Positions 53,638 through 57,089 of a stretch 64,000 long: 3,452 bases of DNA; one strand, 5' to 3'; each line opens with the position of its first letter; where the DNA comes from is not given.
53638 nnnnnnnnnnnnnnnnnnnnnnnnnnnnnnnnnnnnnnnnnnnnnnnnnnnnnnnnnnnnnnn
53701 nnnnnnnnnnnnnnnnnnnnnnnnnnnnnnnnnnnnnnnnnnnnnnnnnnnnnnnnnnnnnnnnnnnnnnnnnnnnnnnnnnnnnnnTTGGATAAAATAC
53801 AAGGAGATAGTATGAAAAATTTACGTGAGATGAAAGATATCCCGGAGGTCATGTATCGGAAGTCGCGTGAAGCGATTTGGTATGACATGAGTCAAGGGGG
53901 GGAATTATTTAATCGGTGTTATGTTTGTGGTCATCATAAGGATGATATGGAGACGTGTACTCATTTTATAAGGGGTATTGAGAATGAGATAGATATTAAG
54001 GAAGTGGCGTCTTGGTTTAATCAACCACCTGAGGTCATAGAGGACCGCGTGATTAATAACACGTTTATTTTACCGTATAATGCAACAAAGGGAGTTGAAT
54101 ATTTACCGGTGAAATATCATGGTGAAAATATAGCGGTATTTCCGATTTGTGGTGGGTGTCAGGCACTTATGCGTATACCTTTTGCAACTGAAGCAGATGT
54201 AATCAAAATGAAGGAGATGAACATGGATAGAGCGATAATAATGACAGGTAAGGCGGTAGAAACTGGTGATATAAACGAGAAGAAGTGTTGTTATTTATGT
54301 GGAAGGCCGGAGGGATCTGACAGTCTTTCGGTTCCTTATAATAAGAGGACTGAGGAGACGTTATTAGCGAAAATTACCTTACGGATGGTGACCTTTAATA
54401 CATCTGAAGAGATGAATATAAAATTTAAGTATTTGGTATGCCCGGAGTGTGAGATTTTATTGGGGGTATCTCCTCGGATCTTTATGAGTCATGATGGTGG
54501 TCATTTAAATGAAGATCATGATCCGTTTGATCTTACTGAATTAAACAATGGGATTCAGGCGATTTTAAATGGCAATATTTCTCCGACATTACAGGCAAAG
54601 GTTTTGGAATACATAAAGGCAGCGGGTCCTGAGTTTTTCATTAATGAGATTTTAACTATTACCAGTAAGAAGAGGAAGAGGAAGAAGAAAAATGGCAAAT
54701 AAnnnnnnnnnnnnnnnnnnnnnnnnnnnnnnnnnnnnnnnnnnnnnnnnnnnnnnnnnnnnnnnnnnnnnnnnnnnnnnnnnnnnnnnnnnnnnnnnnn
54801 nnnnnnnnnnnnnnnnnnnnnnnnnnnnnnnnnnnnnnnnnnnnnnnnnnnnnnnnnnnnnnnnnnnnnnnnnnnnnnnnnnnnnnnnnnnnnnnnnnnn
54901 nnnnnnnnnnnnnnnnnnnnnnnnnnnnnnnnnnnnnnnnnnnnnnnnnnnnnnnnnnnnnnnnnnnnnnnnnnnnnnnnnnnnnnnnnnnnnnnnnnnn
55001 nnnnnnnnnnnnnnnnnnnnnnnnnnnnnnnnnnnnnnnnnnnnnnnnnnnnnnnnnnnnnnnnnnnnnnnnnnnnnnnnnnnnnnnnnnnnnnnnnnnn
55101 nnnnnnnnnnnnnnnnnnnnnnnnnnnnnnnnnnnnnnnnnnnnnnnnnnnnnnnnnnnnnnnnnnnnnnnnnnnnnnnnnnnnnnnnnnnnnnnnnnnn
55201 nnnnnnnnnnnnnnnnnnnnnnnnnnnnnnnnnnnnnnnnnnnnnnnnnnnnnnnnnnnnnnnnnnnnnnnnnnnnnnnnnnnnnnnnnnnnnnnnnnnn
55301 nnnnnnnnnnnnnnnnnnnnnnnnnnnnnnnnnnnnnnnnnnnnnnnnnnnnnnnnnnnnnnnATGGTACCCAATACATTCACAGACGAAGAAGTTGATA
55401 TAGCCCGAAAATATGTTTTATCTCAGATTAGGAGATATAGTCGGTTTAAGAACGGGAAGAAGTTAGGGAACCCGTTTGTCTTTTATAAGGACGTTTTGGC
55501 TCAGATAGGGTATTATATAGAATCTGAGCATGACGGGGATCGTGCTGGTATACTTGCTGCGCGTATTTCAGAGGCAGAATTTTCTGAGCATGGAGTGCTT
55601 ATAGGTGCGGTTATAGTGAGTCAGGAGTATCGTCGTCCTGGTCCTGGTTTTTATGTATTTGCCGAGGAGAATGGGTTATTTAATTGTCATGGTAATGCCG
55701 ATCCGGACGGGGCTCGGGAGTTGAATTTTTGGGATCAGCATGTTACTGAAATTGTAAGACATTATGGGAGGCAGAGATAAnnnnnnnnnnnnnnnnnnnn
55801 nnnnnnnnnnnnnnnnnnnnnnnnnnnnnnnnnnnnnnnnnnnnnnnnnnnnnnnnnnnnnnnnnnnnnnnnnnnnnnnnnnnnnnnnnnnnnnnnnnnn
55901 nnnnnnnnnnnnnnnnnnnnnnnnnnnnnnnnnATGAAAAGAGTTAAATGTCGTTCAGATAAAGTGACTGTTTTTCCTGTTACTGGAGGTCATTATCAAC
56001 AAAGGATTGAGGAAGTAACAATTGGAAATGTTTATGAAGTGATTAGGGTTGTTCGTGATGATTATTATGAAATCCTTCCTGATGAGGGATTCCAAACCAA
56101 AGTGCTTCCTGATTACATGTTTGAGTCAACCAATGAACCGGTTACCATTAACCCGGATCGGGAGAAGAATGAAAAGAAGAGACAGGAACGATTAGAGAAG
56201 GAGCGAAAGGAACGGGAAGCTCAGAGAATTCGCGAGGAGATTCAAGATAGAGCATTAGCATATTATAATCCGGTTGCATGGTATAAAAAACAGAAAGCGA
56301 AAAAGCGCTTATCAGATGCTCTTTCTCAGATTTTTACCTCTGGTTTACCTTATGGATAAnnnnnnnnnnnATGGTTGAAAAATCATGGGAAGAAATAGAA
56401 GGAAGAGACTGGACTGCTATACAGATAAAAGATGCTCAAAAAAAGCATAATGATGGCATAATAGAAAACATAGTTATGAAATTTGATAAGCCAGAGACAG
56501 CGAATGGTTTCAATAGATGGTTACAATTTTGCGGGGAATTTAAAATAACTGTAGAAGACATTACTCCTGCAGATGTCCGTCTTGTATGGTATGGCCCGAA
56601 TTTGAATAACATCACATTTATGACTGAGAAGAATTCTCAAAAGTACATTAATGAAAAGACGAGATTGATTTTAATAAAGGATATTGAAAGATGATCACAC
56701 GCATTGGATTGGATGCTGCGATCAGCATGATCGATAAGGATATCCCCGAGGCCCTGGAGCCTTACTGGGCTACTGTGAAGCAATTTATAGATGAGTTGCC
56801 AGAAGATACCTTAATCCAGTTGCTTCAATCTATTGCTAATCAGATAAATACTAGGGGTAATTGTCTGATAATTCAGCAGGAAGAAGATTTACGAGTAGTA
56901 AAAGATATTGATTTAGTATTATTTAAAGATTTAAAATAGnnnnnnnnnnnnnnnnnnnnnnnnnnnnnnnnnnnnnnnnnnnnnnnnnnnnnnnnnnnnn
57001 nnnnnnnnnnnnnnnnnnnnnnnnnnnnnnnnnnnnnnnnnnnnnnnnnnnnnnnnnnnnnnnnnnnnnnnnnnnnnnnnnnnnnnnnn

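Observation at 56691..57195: Tandem paralog pair in the rightward array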

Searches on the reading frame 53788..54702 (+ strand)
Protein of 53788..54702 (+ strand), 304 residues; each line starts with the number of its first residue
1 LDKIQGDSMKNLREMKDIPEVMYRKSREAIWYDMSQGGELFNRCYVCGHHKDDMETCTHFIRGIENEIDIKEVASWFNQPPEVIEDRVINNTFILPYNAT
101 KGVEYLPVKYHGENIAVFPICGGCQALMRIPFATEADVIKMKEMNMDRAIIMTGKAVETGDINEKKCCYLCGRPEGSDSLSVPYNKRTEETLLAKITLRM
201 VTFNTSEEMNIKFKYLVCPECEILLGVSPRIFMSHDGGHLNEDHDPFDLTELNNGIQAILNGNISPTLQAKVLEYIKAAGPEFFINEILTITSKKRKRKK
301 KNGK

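Call 9: search_protein_families(library=pfam, proteins=[window:53788-54702:+], max_evalue=0.01)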
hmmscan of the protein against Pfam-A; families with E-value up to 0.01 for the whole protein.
window:53788-54702:+ (304 aa): 1 family
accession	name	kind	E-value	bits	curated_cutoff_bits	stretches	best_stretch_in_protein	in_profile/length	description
PF04423.19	Rad50_zn_hook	-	0.00084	19.5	24.3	0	162-174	15-28/52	Rad50 zinc hook motif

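Call 60: search_protein_families(library=ncbifam, proteins=[window:53788-54702:+], max_evalue=0.1)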
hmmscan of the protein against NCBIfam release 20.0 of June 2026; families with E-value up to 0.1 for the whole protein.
window:53788-54702:+ (304 aa): 0 families

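Call 61: search_protein_families(library=padloc, proteins=[window:53788-54702:+], max_evalue=0.1)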
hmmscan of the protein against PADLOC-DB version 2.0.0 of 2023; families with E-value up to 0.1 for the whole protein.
window:53788-54702:+ (304 aa): 0 families

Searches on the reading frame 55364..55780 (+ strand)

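Call 6: search_protein_families(library=pfam, proteins=[window:55364-55780:+], max_evalue=1)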
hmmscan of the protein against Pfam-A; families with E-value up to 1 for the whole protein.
window:55364-55780:+ (138 aa): 0 families

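Call 7: search_protein_families(library=phrogs, proteins=[window:55364-55780:+], max_evalue=0.1)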
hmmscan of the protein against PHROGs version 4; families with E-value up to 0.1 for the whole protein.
window:55364-55780:+ (138 aa): 1 family
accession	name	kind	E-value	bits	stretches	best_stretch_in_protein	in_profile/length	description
phrog_16840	-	unknown function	0.01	17.1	1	55-118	17-77/111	-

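Call 60: search_protein_families(library=ncbifam, proteins=[window:55364-55780:+], max_evalue=0.1)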
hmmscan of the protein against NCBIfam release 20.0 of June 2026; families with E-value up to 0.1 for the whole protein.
window:55364-55780:+ (138 aa): 0 families

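Call 61: search_protein_families(library=padloc, proteins=[window:55364-55780:+], max_evalue=0.1)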
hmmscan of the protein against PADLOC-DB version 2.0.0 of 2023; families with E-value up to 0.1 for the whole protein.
window:55364-55780:+ (138 aa): 0 families

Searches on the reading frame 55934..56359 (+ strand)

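Call 6: search_protein_families(library=pfam, proteins=[window:55934-56359:+], max_evalue=1)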
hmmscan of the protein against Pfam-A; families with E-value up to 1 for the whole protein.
window:55934-56359:+ (141 aa): 3 families
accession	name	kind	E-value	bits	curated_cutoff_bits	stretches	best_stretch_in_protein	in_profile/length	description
PF22733.1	NNH1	-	0.14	12.7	27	1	84-114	35-65/177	NACHT N-terminal Helical domain 1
PF24432.1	DUF7555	-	0.18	12.2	28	1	71-136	58-117/133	Family of unknown function (DUF7555)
PF12563.13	Hemolysin_N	-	0.22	11.4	22.5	1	90-130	28-69/192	Hemolytic toxin N terminal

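Call 7: search_protein_families(library=phrogs, proteins=[window:55934-56359:+], max_evalue=0.1)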
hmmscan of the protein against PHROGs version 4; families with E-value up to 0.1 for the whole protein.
window:55934-56359:+ (141 aa): 2 families
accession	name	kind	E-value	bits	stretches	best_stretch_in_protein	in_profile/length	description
phrog_17488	-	unknown function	0.059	14.5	0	2-59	96-154/162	-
phrog_14592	-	head and packaging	0.063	14.6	1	19-66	8-57/116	virion structural protein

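Call 60: search_protein_families(library=ncbifam, proteins=[window:55934-56359:+], max_evalue=0.1)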
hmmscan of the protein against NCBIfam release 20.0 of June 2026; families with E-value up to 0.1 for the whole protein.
window:55934-56359:+ (141 aa): 3 families
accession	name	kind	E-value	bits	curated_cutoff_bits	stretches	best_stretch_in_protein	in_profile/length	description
NF047693.1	LIC11113_fam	subfamily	0.00064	19.7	270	1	4-121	43-142/240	LIC11113 family protein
NF000985.0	PRK00103.1-3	equivalog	0.017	14.9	172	1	76-137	40-99/159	23S rRNA (pseudouridine(1915)-N(3))-methyltransferase RlmH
TIGR03897.1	lanti_2_LanM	subfamily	0.081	10.6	304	1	53-118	510-576/932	type 2 lanthipeptide synthetase LanM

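Call 61: search_protein_families(library=padloc, proteins=[window:55934-56359:+], max_evalue=0.1)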
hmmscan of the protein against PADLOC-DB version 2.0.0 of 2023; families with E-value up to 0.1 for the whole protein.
window:55934-56359:+ (141 aa): 0 families

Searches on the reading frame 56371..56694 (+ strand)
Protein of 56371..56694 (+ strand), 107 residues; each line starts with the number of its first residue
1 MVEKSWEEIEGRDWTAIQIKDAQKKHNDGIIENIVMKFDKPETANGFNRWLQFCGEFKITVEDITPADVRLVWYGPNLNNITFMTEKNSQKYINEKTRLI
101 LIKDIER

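Call 6: search_protein_families(library=pfam, proteins=[window:56371-56694:+], max_evalue=1)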
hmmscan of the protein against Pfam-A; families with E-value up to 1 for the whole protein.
window:56371-56694:+ (107 aa): 1 family
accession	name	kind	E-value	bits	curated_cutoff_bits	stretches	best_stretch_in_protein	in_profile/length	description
PF24162.1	RUS6_N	-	0.23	12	29.9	0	7-37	52-82/85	Protein root UVB sensitive 6, N-terminal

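Call 7: search_protein_families(library=phrogs, proteins=[window:56371-56694:+], max_evalue=0.1)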
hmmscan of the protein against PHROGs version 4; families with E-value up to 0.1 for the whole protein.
window:56371-56694:+ (107 aa): 0 families

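Call 60: search_protein_families(library=ncbifam, proteins=[window:56371-56694:+], max_evalue=0.1)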
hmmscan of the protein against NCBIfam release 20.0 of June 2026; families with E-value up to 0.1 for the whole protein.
window:56371-56694:+ (107 aa): 0 families

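Call 61: search_protein_families(library=padloc, proteins=[window:56371-56694:+], max_evalue=0.1)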
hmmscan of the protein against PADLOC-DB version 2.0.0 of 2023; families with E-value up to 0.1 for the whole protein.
window:56371-56694:+ (107 aa): 0 families

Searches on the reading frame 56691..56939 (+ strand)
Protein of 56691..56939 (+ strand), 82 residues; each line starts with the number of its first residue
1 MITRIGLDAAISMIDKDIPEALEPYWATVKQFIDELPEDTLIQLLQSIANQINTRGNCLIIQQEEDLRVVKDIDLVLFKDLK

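Call 6: search_protein_families(library=pfam, proteins=[window:56691-56939:+], max_evalue=1)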
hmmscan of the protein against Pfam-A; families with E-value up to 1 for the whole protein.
window:56691-56939:+ (82 aa): 0 families

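Call 7: search_protein_families(library=phrogs, proteins=[window:56691-56939:+], max_evalue=0.1)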
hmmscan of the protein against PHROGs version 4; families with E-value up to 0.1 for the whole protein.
window:56691-56939:+ (82 aa): 0 families

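Call 23: search_protein_representatives(alignment_id=A1)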
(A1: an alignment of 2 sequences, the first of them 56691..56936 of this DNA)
Query: 2 sequences, 83 profile positions. Proteins with E-value up to 0.001 (for the whole library): 7; up to 1e-10: 3; up to 1e-30: 1. The best 7 are listed.
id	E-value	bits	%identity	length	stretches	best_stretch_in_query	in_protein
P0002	1.0e-41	156.9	-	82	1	1-83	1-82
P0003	5.6e-28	112.8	-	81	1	1-81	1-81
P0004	9.8e-17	76.8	-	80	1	7-79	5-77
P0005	3.3e-05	39.9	-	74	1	50-82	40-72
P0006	5.0e-05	39.3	-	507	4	13-40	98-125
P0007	3.7e-04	36.5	-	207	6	25-51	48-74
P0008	8.1e-04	35.4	-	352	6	19-49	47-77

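Call 27: find_homologous_proteins(query=A3, max_evalue=0.01)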
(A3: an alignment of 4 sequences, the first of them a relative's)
Query A3 (4 sequences) (82 aa, profile of the alignment): 6 proteins with E <= 0.01 among 133 candidates.
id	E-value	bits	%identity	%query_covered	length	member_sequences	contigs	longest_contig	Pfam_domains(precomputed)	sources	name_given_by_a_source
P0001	4.0e-36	141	41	84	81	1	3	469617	-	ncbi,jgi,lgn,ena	-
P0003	1.3e-35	139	38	96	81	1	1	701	-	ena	-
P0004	5.7e-35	137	31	85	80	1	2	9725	-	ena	-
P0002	4.2e-34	134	100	100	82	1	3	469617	-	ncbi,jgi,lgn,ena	-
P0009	2.0e-29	119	34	85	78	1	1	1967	-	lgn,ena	-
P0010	7.3e-26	108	28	82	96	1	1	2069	-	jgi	jgi:hypothetical protein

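Call 28: find_related_loci(query=A3, collection=viral_contigs, flank=10000)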
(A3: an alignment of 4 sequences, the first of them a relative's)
Query A3 (82 aa) in viral_contigs; peptide patterns used: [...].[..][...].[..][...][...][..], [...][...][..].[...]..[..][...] (x = any residue, [..] = any of these).
240 stretches matched a pattern, but none encodes a relative of the query by tblastn (E <= 1e-3).

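Call 29: find_encoding_contigs(protein=P0004, flank=10000)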
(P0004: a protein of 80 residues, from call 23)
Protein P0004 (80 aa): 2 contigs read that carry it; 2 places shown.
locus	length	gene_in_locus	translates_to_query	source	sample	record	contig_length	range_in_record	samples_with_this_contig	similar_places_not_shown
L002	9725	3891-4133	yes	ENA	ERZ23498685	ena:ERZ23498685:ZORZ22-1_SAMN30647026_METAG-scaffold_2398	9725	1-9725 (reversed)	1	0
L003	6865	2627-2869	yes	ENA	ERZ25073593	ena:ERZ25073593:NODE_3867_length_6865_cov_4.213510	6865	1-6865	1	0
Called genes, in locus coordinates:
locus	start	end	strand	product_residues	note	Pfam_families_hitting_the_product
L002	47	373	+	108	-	-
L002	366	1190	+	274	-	-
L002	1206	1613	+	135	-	-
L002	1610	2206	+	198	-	-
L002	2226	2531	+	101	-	-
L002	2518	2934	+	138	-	-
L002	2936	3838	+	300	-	-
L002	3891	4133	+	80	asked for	-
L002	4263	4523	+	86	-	-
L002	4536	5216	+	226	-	-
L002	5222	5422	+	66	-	-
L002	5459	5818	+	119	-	-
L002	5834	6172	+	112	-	PF10077:DUF2314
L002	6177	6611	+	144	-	PF02082:Rrf2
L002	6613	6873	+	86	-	-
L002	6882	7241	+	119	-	-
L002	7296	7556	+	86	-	-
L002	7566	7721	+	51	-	-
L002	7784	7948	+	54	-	-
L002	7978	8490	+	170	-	-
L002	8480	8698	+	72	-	-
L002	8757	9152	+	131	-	-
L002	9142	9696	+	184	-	-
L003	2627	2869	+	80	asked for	-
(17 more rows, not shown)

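Call 30: find_encoding_contigs(protein=P0009, flank=5000)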
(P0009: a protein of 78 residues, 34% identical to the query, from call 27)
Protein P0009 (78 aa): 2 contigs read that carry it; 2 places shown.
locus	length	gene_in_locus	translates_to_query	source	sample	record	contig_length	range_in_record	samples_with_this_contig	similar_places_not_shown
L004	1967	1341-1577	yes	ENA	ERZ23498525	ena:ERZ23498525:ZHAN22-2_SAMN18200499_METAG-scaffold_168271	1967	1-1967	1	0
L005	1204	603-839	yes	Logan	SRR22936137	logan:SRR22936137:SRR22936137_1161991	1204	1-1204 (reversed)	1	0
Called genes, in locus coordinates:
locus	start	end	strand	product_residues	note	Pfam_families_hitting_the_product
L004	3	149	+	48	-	?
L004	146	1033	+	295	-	-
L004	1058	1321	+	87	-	-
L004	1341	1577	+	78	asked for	-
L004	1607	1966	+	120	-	?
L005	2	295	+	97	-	?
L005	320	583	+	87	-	-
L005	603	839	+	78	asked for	-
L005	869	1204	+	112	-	?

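Call 31: find_encoding_contigs(protein=P0010, flank=5000)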
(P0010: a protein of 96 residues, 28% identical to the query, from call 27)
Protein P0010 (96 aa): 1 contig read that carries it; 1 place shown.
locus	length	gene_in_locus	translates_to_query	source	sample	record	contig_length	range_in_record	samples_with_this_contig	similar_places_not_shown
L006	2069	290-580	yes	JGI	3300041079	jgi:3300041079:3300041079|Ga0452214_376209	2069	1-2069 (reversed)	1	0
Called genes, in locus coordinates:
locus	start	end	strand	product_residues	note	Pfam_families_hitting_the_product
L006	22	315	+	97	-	-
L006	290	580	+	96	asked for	-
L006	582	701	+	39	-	-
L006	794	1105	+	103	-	-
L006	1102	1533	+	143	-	-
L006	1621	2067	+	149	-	?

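Call 32: find_encoding_contigs(protein=P0003, flank=5000)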
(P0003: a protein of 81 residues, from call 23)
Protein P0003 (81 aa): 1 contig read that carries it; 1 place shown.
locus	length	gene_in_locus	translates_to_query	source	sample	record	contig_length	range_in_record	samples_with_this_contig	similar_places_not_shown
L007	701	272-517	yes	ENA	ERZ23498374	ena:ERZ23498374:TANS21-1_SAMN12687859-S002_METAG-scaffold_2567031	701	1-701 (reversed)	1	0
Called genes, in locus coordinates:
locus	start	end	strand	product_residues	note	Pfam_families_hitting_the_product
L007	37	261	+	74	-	-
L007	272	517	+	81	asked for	-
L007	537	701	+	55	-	?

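Call 37: find_related_loci(query=A3, collection=genome_contigs, flank=10000)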
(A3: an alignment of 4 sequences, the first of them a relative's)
Query A3 (82 aa) in genome_contigs; peptide patterns used: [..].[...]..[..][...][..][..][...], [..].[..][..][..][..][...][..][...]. (x = any residue, [..] = any of these).
46 stretches matched a pattern, but none encodes a relative of the query by tblastn (E <= 1e-3).

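Call 38: find_related_loci(query=A3, collection=metagenome_contigs, flank=10000)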
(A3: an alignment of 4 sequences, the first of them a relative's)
Query A3 (82 aa) in metagenome_contigs; peptide patterns used: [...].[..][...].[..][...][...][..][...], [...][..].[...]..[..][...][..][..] (x = any residue, [..] = any of these).
399 stretches matched a pattern, but none encodes a relative of the query by tblastn (E <= 1e-3).
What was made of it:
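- Tried and rejected: Back-translated pattern scans for the family in IMG/VR, GTDB genomes and JGI metagenome contigs: nothing, not even the window's own genome (calls 28, 37, 38).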

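Call 60: search_protein_families(library=ncbifam, proteins=[window:56691-56939:+], max_evalue=0.1)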
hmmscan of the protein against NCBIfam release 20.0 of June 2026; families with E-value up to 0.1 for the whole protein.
window:56691-56939:+ (82 aa): 0 families

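Call 61: search_protein_families(library=padloc, proteins=[window:56691-56939:+], max_evalue=0.1)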
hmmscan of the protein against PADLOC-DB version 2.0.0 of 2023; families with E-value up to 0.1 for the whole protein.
window:56691-56939:+ (82 aa): 0 families

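Call 71: predict_structure(alignment_id=A7)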
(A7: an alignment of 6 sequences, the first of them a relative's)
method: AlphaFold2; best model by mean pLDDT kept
length: 82 residues; sequences in the alignment: 6
mean_pLDDT: 62.9   pTM: 0.45
mean pLDDT of the five models: 62.9, 60.1, 59.4, 56.8, 55.7
residues with pLDDT >= 90: 0; 70-90: 43; 50-70: 14; < 50: 25
segments of 3 or more residues with pLDDT < 50: 59-82
pLDDT, mean of each block of 10 residues (from residue 1): 73 81 81 80 70 54 36 34 33
secondary structure, 60 per line:
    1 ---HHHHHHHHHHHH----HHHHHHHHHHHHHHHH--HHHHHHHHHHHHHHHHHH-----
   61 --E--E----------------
elements in order: H4-15 H20-35 H38-55

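Call 73: fold_search(model_id=the predicted structure, library=pdb)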
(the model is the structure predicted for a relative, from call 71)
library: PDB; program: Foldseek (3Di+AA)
matches with E <= 10: 2; with E <= 0.001: 0
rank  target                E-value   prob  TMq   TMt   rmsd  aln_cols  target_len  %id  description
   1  8eas_e                4.7e+00  0.03  0.22  0.25  13.0        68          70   16  Yeast VO in complex with Vma12-22p (released 2022-11-02)
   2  9d2f_U                9.0e+00  0.02  0.27  0.04  13.8        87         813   15  3D structure and atomic model of RS3 of mouse respiratory cilia (released 2025-08-13)
